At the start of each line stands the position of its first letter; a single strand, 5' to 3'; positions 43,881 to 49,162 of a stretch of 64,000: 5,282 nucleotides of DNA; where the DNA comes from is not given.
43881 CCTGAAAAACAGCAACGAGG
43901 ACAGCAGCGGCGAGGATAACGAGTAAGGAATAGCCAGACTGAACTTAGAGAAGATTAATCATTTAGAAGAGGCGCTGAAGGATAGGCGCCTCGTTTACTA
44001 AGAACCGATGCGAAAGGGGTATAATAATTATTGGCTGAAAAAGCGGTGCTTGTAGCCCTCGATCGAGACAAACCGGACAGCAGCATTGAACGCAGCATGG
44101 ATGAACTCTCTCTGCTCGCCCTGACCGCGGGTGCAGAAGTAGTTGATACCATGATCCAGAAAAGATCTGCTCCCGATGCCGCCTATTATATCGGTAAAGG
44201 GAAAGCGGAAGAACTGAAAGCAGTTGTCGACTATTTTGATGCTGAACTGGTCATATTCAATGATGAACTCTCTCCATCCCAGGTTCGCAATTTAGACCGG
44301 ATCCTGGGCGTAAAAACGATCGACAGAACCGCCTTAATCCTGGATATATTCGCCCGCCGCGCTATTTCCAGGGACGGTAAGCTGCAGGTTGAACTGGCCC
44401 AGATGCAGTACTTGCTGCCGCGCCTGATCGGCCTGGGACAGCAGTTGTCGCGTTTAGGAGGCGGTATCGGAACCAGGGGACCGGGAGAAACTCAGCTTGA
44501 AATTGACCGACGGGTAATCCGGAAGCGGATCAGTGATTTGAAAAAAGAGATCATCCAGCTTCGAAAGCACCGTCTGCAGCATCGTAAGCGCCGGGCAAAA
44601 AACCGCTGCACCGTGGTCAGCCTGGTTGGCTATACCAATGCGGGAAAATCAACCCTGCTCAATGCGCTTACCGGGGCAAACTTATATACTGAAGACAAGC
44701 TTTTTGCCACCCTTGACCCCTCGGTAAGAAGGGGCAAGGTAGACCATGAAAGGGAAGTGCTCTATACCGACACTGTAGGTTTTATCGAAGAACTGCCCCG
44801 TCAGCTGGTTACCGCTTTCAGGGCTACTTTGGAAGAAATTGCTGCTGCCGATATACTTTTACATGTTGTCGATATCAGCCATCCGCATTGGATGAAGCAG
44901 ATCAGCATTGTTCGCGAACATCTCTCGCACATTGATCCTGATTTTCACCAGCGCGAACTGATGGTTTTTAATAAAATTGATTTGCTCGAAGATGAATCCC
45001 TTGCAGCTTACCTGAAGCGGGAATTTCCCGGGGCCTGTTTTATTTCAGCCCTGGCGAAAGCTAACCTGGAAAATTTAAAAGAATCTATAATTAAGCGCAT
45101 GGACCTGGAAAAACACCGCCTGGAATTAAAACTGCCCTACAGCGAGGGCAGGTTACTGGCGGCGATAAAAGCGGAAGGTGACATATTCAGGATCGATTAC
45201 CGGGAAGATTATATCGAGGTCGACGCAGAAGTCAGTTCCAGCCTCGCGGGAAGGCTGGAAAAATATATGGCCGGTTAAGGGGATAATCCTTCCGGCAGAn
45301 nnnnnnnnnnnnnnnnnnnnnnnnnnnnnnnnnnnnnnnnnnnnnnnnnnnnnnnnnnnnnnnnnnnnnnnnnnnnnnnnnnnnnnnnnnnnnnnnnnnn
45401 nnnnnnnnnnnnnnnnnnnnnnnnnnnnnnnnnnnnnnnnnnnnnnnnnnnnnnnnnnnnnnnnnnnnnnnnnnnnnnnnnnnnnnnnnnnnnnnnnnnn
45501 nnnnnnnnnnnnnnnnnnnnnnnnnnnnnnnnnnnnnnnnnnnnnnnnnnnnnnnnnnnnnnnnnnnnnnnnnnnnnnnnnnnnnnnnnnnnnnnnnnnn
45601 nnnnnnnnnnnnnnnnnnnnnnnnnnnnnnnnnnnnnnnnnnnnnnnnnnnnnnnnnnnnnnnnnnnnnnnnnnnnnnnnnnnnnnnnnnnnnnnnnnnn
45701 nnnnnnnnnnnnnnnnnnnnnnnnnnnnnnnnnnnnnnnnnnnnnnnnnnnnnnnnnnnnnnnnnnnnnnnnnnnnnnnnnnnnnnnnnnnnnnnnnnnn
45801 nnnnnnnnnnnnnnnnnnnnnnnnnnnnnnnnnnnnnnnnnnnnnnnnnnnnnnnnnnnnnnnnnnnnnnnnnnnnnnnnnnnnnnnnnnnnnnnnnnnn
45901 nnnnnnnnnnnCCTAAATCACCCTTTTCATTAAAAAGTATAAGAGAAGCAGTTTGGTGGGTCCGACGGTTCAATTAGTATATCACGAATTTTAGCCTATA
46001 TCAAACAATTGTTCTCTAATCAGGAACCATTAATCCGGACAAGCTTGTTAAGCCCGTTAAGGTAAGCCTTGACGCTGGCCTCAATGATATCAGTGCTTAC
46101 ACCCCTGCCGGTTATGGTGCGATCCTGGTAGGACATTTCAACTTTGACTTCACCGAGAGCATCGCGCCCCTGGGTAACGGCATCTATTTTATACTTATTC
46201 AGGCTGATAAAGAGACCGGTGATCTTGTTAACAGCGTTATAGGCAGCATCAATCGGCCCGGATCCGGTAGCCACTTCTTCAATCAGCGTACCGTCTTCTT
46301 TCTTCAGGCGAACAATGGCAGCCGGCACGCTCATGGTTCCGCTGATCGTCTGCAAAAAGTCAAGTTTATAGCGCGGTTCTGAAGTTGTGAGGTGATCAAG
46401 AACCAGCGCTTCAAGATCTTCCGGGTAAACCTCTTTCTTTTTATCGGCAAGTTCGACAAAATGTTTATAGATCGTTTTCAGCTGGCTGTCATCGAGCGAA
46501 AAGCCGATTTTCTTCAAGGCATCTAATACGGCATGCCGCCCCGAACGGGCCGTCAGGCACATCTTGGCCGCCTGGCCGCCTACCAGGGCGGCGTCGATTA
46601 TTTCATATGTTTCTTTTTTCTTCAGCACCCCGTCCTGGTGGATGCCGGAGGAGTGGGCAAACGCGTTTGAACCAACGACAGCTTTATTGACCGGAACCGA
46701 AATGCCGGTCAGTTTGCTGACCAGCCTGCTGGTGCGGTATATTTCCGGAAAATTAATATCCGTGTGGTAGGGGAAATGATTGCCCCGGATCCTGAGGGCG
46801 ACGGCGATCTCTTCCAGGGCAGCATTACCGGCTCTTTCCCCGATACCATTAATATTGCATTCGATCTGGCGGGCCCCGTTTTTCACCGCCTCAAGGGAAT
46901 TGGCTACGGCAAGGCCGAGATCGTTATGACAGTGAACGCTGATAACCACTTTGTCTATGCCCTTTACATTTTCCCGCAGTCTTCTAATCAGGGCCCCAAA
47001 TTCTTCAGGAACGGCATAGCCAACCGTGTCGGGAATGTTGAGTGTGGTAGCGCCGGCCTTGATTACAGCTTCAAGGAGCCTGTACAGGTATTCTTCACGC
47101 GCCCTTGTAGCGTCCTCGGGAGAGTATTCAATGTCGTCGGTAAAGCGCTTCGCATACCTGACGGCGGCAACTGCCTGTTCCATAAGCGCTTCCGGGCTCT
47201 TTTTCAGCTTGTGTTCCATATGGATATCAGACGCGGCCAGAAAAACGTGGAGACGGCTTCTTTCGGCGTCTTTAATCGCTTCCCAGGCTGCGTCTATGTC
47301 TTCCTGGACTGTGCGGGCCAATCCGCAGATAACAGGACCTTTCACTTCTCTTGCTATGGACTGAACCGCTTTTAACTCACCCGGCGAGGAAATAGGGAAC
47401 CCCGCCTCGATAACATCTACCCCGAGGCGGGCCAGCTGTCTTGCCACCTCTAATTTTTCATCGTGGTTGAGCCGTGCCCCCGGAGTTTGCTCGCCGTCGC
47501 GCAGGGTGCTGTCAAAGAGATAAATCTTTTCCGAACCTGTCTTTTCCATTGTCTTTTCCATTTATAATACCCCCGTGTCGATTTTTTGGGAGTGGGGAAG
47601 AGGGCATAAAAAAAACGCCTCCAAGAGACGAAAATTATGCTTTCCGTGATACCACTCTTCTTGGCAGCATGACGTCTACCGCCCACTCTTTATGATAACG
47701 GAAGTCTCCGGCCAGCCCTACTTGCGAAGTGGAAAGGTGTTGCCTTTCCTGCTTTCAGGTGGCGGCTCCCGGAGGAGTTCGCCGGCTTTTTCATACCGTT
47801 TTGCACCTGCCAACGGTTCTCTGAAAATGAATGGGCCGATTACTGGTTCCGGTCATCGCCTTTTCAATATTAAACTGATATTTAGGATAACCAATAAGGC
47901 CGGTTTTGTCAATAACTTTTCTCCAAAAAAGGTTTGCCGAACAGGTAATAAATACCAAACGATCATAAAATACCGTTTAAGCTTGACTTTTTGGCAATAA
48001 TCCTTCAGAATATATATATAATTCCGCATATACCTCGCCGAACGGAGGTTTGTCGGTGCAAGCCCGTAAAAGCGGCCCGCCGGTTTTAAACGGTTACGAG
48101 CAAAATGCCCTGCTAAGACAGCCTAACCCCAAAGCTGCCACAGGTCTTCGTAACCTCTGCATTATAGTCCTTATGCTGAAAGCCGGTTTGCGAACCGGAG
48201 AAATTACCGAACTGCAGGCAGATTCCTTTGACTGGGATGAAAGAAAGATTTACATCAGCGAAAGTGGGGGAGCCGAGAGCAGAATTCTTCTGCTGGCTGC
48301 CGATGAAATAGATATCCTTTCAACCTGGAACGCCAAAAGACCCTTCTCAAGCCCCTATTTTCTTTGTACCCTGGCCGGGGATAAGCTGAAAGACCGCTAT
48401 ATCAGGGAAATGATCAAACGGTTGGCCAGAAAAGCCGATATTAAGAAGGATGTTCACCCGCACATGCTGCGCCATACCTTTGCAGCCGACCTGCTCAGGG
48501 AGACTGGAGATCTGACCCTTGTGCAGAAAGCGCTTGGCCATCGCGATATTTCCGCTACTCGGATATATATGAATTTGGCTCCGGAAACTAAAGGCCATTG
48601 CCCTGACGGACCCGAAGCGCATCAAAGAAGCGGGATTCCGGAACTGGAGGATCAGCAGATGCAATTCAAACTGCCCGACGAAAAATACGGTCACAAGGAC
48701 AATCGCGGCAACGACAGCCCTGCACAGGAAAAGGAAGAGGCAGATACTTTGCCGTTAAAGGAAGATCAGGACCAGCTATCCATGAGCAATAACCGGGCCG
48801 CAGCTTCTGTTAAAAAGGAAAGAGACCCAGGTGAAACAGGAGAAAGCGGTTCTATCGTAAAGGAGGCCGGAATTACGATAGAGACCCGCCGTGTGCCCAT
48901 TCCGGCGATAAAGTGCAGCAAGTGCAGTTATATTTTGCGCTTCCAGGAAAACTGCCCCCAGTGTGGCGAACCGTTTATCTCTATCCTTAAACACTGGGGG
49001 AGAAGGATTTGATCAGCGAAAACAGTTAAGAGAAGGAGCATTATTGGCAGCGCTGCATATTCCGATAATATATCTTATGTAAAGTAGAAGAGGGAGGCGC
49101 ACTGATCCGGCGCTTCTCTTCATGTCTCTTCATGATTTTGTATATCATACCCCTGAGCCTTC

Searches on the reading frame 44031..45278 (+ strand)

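Call 4: search_protein_families(library=pfam, proteins=[window:44031-45278:+], max_evalue=0.01)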
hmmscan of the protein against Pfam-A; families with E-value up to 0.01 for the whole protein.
window:44031-45278:+ (415 aa): 11 families
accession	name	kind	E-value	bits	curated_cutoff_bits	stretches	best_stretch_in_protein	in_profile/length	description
PF13167.11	GTP-bdg_N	-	1.7e-34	118.7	25.4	1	20-108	1-89/89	GTP-binding GTPase N-terminal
PF16360.10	GTP-bdg_M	-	6e-31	107.3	29.5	1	110-188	1-79/79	GTP-binding GTPase Middle Region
PF01926.29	MMR_HSR1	-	1e-20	74.4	21.9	1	196-315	2-113/113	50S ribosome-binding GTPase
PF16897.10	MMR_HSR1_Xtn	-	8.6e-07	29.4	35.2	1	308-359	57-106/106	C-terminal region of MMR_HSR1 domain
PF03193.22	RsgA_GTPase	-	3.2e-05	24.3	30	0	170-216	82-129/174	RsgA GTPase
PF00350.29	Dynamin_N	-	4.8e-05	23.9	27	1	197-231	2-36/168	Dynamin family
PF00005.33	ABC_tran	-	0.00024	22.1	25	1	194-233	12-51/137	ABC transporter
PF02492.25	cobW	-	0.00036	20.6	20.7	0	241-328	84-165/180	CobW/HypB/UreG, nucleotide-binding domain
PF02421.24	FeoB_N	-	0.00043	20.3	27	1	196-222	3-29/156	Ferrous iron transport protein B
PF04548.22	AIG1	-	0.0038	17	27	0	198-333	5-143/212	AIG1 family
PF25683.1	URGCP_GTPase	-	0.0056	15.9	55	1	184-216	180-212/396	URGCP-like GTPase domain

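Call 5: search_protein_families(library=ncbifam, proteins=[window:44031-45278:+], max_evalue=0.01)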
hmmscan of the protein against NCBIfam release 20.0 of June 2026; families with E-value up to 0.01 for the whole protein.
window:44031-45278:+ (415 aa): 23 families
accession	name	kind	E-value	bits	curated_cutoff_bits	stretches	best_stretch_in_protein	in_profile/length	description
TIGR03156.1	GTP_HflX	equivalog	2.4e-138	460.8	216.75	1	4-356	1-350/351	GTPase HflX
NF008280.0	PRK11058.1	equivalog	1.5e-99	333.7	441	1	3-377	9-381/426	ribosome rescue GTPase HflX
NF008956.1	PRK12299.1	equivalog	5.4e-19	68.3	300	1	196-357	161-325/327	GTPase ObgE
TIGR02729.1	Obg_CgtA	equivalog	1.1e-18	67.4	280.25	1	196-357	160-328/329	Obg family GTPase CgtA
NF008955.0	PRK12297.1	equivalog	5.1e-17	61.9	406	1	196-364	162-335/429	GTPase ObgE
NF000908.1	PRK00089.1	equivalog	5.3e-17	62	237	1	192-359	2-169/291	GTPase Era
TIGR03594.1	GTPase_EngA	equivalog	1.2e-14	54.2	306.7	1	195-362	2-165/432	ribosome biogenesis GTPase Der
TIGR00436.1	era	equivalog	9.7e-12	44.8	116.25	1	196-363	3-169/270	GTPase Era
TIGR03918.1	GTP_HydF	equivalog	2.4e-11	43.1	325.55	1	193-361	7-171/392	[FeFe] hydrogenase H-cluster maturation GTPase HydF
TIGR00450.1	mnmE_trmE_thdF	equivalog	2.6e-10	40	252.6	1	160-371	179-381/446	tRNA uridine-5-carboxymethylaminomethyl(34) synthesis GTPase MnmE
NF003661.0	PRK05291.1-3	equivalog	6.5e-10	38.9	380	1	163-358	189-371/448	tRNA uridine-5-carboxymethylaminomethyl(34) synthesis GTPase MnmE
TIGR03596.1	GTPase_YlqF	equivalog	3.6e-08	33.1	208.2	1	165-217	89-142/276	ribosome biogenesis GTPase YlqF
NF008954.1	PRK12296.1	equivalog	5.5e-08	31.7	377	1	196-361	162-343/470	GTPase ObgE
TIGR00231.1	small_GTP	domain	1.4e-07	31.4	42.5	1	193-325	3-133/164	GTP-binding protein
NF007071.0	PRK09518.1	equivalog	3.6e-07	29.1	953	1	170-332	423-580/706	bifunctional cytidylate kinase/GTPase Der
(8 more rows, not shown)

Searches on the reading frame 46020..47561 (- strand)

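Call 4: search_protein_families(library=pfam, proteins=[window:46020-47561:-], max_evalue=0.01)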
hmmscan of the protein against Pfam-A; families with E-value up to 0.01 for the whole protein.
window:46020-47561:- (513 aa): 3 families
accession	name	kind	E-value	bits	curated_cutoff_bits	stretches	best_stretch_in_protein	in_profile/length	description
PF00682.25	HMGL-like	-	8.5e-94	314.2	29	1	12-281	1-260/260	HMGL-like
PF08502.15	LeuA_dimer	-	6.5e-39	133.3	24.9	1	377-507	1-130/131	LeuA allosteric (dimerisation) domain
PF22617.1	HCS_D2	-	4.7e-23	81.8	27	1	295-376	1-82/82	Homocitrate synthase post-HMGL domain-like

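Call 5: search_protein_families(library=ncbifam, proteins=[window:46020-47561:-], max_evalue=0.01)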
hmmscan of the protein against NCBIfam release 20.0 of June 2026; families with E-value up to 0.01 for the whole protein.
window:46020-47561:- (513 aa): 28 families (the best 25 are shown)
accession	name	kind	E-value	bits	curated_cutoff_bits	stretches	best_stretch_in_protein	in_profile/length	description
NF002086.0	PRK00915.1-3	equivalog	4.6e-229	761.2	532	1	10-509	4-503/516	2-isopropylmalate synthase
TIGR00973.1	leuA_bact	equivalog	1.1e-218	726.6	598.7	1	12-505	1-494/494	2-isopropylmalate synthase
NF002088.0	PRK00915.1-5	equivalog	3.1e-204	679.3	697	1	11-509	2-500/514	2-isopropylmalate synthase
NF002087.0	PRK00915.1-4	equivalog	6e-203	675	729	1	10-508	4-503/516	2-isopropylmalate synthase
NF002084.0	PRK00915.1-1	equivalog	8.8e-198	658.1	748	1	10-509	2-501/523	2-isopropylmalate synthase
NF002085.0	PRK00915.1-2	subfamily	3.7e-149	497.7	517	1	4-509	5-501/504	2-isopropylmalate synthase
TIGR02090.1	LEU1_arch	subfamily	3.5e-119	398.1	484.75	1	13-387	1-363/363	isopropylmalate/citramalate/homocitrate synthases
NF041069.1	IPMS_Sufob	equivalog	1.3e-116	389.9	600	1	14-391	2-369/371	isopropylmalate synthase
TIGR02660.1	nifV_homocitr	equivalog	1.4e-84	284.5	462.9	1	13-386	2-364/365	homocitrate synthase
NF042434.1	IPMS_Lepto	equivalog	2.5e-83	280.1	500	1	10-374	3-372/374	2-isopropylmalate synthase LeuA2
TIGR02146.1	LysS_fung_arch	equivalog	1.7e-79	267.6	413.55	1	15-367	1-341/344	homocitrate synthase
TIGR00977.1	citramal_synth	equivalog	3.8e-72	243.2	450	1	12-505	1-514/526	citramalate synthase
NF042433.1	CitmalDyn_Leptosp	equivalog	2.4e-58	198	950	1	10-501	5-504/514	(R)-citramalate synthase CimA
NF002991.1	PRK03739.1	subfamily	7.4e-52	176.8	455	1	19-506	33-550/550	2-isopropylmalate synthase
TIGR00970.1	leuA_yeast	equivalog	2.4e-39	135.3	697.4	2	18-319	32-348/564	2-isopropylmalate synthase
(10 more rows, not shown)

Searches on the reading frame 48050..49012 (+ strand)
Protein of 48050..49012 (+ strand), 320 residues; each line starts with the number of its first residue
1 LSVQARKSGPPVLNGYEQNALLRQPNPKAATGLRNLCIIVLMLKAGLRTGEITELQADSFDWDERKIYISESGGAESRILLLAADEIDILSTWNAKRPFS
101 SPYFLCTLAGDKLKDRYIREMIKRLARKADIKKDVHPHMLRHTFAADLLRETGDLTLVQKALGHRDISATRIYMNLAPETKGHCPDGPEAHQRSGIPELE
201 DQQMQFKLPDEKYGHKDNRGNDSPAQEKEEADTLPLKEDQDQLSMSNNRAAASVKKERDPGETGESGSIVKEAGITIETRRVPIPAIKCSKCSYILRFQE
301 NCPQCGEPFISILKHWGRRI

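Call 4: search_protein_families(library=pfam, proteins=[window:48050-49012:+], max_evalue=0.01)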
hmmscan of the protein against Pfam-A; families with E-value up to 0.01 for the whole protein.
window:48050-49012:+ (320 aa): 1 family
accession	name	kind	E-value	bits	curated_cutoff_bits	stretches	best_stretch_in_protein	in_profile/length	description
PF00589.27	Phage_integrase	-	2.3e-32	112.6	27.1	1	16-178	6-170/172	Phage integrase family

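Call 5: search_protein_families(library=ncbifam, proteins=[window:48050-49012:+], max_evalue=0.01)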
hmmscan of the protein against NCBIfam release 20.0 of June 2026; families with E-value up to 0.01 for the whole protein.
window:48050-49012:+ (320 aa): 11 families
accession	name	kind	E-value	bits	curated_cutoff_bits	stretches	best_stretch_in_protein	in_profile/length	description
NF040815.2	recomb_XerA_Arch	equivalog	1.3e-37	129.8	220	1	5-177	89-255/263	site-specific tyrosine recombinase/integron integrase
TIGR02224.1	recomb_XerC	equivalog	1.2e-32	113.5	335.15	1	6-178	100-279/295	tyrosine recombinase XerC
TIGR02225.1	recomb_XerD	equivalog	5.6e-30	104.7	329.6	1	6-179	97-277/290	site-specific tyrosine recombinase XerD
NF001399.0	PRK00283.1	subfamily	2.1e-28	99.4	279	1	9-179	110-286/300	tyrosine recombinase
NF002331.0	PRK01287.1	subfamily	8e-20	71.1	371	1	12-177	141-313/365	site-specific tyrosine recombinase XerC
NF003462.0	PRK05084.1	equivalog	1.6e-19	69.9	267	1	23-181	185-349/360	tyrosine recombinase XerS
TIGR02249.1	integrase_gron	subfamily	7.7e-19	68.2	265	1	113-175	237-299/315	integron integrase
NF007371.0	PRK09871.1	subfamily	3.9e-16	59.2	222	1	15-173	9-171/198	tyrosine-type DNA invertase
NF007370.0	PRK09870.1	subfamily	2.4e-15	56.7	221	1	17-174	17-177/200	tyrosine-type DNA invertase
NF011946.0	PRK15417.1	equivalog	4.9e-13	49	435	1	113-176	252-315/337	integron integrase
NF040693.1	recomb_GmtY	equivalog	0.00079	18.8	340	0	123-176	379-432/441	gamma-mobile-trio recombinase GmtY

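Call 55: search_protein_families(library=padloc, proteins=[window:48050-49012:+], max_evalue=0.001)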
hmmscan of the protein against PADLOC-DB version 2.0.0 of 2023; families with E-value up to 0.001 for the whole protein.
window:48050-49012:+ (320 aa): 0 families
